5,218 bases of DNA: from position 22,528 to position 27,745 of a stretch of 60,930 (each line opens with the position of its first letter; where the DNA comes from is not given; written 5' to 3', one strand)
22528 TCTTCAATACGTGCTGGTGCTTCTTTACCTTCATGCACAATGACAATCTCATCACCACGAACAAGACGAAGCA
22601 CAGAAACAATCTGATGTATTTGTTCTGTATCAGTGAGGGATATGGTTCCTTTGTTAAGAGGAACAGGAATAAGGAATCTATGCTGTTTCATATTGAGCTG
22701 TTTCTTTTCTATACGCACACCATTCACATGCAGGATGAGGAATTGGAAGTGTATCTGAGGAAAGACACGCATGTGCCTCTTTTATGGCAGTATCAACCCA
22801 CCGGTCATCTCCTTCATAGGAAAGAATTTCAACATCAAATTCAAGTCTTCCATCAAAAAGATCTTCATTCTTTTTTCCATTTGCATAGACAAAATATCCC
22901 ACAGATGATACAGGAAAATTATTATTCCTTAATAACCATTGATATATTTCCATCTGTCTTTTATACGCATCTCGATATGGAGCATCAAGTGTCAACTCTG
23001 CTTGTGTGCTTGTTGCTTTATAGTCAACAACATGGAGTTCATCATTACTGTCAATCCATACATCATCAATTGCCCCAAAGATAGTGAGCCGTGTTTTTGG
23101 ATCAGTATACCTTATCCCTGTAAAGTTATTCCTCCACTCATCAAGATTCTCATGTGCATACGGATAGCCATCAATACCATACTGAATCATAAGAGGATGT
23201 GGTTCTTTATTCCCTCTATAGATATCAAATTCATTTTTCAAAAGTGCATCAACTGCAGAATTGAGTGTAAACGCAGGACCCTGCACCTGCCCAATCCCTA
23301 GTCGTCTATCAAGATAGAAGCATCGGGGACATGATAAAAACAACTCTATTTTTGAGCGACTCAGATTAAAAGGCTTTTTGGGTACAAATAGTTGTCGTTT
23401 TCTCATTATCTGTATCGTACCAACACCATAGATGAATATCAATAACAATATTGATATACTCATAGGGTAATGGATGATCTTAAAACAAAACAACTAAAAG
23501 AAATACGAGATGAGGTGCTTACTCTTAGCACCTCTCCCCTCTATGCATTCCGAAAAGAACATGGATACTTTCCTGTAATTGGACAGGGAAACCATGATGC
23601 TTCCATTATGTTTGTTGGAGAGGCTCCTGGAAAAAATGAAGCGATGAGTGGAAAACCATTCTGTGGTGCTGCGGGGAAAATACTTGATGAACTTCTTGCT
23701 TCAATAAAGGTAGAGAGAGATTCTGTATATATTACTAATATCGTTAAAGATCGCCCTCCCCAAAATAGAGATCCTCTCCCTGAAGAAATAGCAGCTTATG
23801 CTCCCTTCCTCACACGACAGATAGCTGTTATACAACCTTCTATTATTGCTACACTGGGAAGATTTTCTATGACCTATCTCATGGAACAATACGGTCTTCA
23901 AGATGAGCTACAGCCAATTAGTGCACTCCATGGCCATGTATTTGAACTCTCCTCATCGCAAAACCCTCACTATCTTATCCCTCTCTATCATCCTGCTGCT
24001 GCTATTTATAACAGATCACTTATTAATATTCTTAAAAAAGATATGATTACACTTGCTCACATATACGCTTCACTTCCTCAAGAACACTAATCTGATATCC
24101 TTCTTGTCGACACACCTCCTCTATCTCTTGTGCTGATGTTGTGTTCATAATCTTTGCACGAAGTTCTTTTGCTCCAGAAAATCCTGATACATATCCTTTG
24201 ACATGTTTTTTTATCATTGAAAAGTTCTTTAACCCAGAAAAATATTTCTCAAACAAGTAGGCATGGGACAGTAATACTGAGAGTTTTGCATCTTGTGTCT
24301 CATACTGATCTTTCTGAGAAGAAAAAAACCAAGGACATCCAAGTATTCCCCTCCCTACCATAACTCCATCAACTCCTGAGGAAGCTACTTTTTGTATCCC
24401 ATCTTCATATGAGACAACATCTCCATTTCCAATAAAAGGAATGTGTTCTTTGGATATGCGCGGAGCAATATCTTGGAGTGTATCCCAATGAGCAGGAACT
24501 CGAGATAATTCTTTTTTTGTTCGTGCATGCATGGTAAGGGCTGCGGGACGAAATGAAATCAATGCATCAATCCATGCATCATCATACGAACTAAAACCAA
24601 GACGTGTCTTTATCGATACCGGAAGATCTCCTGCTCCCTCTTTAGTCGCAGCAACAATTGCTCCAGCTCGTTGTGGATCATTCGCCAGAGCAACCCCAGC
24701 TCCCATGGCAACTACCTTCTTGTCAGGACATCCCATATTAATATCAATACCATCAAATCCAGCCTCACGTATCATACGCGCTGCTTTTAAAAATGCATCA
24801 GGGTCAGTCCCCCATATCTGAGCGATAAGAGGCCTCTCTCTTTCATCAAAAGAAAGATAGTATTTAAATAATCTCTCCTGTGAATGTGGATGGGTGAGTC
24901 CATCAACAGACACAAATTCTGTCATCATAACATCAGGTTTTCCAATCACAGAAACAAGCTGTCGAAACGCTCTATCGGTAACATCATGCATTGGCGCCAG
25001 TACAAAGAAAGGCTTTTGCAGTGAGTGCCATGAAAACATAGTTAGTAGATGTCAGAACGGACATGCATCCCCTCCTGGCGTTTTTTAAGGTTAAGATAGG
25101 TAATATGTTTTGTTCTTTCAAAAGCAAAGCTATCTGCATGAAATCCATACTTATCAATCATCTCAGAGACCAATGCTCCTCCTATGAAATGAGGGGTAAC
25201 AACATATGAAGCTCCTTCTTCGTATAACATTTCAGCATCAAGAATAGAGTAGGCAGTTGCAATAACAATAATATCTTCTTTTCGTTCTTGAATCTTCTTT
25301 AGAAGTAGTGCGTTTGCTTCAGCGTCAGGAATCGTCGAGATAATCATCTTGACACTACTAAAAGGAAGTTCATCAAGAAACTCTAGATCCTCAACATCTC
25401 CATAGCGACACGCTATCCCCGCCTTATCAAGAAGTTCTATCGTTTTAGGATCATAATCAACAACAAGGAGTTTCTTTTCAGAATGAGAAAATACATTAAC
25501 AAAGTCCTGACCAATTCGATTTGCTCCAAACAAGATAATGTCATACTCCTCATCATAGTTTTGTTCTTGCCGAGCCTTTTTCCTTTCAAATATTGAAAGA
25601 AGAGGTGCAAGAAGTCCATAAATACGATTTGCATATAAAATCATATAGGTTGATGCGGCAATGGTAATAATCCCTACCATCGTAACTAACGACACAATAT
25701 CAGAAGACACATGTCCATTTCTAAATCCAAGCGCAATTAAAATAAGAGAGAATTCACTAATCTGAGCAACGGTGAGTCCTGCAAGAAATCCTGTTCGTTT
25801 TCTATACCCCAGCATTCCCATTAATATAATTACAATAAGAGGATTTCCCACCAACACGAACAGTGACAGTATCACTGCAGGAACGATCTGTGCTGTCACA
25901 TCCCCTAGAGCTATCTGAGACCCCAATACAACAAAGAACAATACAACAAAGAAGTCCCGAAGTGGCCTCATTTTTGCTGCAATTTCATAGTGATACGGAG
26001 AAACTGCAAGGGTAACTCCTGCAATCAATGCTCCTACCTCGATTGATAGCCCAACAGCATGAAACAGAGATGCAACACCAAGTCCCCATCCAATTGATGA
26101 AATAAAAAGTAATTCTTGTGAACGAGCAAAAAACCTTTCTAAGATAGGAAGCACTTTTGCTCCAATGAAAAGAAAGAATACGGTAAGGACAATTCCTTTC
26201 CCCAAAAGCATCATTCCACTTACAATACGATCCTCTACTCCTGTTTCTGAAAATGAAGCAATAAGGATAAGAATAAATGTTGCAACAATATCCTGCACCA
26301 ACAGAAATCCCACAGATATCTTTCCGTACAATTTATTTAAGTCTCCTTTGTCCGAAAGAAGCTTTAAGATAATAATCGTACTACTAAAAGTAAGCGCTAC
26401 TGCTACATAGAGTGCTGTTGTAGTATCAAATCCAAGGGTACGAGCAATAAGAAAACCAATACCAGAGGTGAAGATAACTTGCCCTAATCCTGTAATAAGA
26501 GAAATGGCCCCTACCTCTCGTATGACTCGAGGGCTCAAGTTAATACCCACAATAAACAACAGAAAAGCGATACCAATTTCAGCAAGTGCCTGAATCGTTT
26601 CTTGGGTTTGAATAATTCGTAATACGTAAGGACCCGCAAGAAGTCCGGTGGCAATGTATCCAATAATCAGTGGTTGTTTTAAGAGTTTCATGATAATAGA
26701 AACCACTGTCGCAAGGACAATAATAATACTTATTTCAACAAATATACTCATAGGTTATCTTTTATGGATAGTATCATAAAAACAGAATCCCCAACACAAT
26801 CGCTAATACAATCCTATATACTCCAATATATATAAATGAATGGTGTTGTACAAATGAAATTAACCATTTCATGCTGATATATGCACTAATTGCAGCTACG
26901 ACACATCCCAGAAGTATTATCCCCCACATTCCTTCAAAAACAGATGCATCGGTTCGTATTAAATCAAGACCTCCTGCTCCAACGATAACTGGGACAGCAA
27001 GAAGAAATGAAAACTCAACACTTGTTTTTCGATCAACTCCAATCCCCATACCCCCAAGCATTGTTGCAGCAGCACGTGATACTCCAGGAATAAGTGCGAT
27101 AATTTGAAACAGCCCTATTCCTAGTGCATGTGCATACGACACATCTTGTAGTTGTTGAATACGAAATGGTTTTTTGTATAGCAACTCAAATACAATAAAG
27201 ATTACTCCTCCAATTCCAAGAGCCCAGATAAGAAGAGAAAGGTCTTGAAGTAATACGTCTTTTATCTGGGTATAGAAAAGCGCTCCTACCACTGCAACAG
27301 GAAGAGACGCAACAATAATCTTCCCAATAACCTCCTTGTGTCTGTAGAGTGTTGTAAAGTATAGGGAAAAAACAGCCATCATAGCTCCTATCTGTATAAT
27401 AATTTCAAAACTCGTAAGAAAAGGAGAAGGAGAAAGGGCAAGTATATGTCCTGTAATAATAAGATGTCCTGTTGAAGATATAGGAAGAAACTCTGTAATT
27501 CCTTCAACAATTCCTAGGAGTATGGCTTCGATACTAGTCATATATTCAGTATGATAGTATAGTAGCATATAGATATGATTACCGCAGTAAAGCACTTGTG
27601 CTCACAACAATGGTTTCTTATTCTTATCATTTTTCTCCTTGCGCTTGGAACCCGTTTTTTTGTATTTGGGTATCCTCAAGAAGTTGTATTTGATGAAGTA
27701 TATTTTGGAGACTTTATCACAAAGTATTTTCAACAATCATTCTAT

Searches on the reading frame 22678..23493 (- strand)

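Call 46: search_protein_families(library=pfam, proteins=[window:22678-23493:-], max_evalue=0.001)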
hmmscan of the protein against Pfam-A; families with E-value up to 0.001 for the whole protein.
window:22678-23493:- (271 aa): 2 families
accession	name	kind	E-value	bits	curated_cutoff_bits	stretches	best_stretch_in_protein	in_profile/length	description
PF12705.13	PDDEXK_1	-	2.3e-15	57.6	22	1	124-262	107-243/247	PD-(D/E)XK nuclease superfamily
PF01930.23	Cas_Cas4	-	4.6e-05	24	22.7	1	155-263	58-156/160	Domain of unknown function DUF83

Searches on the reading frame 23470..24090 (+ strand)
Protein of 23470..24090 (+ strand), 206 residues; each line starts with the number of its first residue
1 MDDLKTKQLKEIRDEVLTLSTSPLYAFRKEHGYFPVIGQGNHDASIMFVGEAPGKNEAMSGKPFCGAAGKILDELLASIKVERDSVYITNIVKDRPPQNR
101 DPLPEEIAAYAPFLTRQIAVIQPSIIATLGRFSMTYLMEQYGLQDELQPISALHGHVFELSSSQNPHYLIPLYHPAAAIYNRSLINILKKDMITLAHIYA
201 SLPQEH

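Call 46: search_protein_families(library=pfam, proteins=[window:23470-24090:+], max_evalue=0.001)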
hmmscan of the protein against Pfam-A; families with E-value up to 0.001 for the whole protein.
window:23470-24090:+ (206 aa): 1 family
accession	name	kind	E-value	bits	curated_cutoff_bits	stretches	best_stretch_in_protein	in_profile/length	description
PF03167.25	UDG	-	5.1e-31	108.1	24.3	1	38-184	2-127/141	Uracil DNA glycosylase superfamily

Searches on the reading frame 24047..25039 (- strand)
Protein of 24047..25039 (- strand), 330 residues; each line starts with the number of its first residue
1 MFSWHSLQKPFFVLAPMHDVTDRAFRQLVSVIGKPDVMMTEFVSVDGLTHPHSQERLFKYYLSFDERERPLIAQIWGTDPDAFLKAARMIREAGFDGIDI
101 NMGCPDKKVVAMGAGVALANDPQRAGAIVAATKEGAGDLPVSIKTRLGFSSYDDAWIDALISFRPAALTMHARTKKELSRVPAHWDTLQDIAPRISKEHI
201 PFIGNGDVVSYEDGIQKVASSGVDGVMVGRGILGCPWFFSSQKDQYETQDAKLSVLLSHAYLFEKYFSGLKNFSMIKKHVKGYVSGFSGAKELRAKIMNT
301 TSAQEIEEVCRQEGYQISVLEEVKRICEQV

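Call 46: search_protein_families(library=pfam, proteins=[window:24047-25039:-], max_evalue=0.001)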
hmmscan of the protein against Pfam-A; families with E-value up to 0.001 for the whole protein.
window:24047-25039:- (330 aa): 1 family
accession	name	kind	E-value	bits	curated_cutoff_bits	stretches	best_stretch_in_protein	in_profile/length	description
PF01207.24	Dus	-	1e-60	205.9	20.4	1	14-312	2-304/311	Dihydrouridine synthase (Dus)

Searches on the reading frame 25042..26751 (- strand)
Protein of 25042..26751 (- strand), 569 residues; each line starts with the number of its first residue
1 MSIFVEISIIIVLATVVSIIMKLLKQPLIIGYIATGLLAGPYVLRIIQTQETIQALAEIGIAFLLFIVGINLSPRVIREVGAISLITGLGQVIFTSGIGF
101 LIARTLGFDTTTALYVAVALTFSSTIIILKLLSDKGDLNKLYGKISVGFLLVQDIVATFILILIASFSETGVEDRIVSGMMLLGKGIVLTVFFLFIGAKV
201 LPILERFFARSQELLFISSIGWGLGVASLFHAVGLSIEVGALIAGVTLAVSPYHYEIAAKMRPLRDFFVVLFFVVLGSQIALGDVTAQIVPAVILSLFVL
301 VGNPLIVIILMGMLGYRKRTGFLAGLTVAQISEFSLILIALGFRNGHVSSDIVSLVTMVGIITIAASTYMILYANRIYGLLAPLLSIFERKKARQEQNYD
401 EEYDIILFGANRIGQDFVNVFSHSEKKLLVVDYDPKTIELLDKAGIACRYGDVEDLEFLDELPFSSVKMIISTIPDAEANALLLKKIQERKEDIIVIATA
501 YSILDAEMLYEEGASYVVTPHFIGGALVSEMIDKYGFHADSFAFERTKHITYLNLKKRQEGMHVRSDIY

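Call 47: search_protein_families(library=pfam, proteins=[window:25042-26751:-], max_evalue=0.001)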
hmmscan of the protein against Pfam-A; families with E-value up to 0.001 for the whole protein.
window:25042-26751:- (569 aa): 2 families
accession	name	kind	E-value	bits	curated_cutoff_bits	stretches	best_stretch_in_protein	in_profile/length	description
PF00999.27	Na_H_Exchanger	-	3e-51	174.9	26.2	1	12-365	2-363/375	Sodium/hydrogen exchanger, transmembrane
PF02254.24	TrkA_N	-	1e-18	68.2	23.8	1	405-520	1-116/116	TrkA-N domain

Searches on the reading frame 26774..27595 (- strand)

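Call 47: search_protein_families(library=pfam, proteins=[window:26774-27595:-], max_evalue=0.001)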
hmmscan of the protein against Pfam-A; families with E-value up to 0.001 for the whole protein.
window:26774-27595:- (273 aa): 1 family
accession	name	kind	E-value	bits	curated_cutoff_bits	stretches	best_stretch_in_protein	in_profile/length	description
PF02673.24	BacA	-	1.7e-66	225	33.4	1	24-267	1-257/257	Bacitracin resistance protein BacA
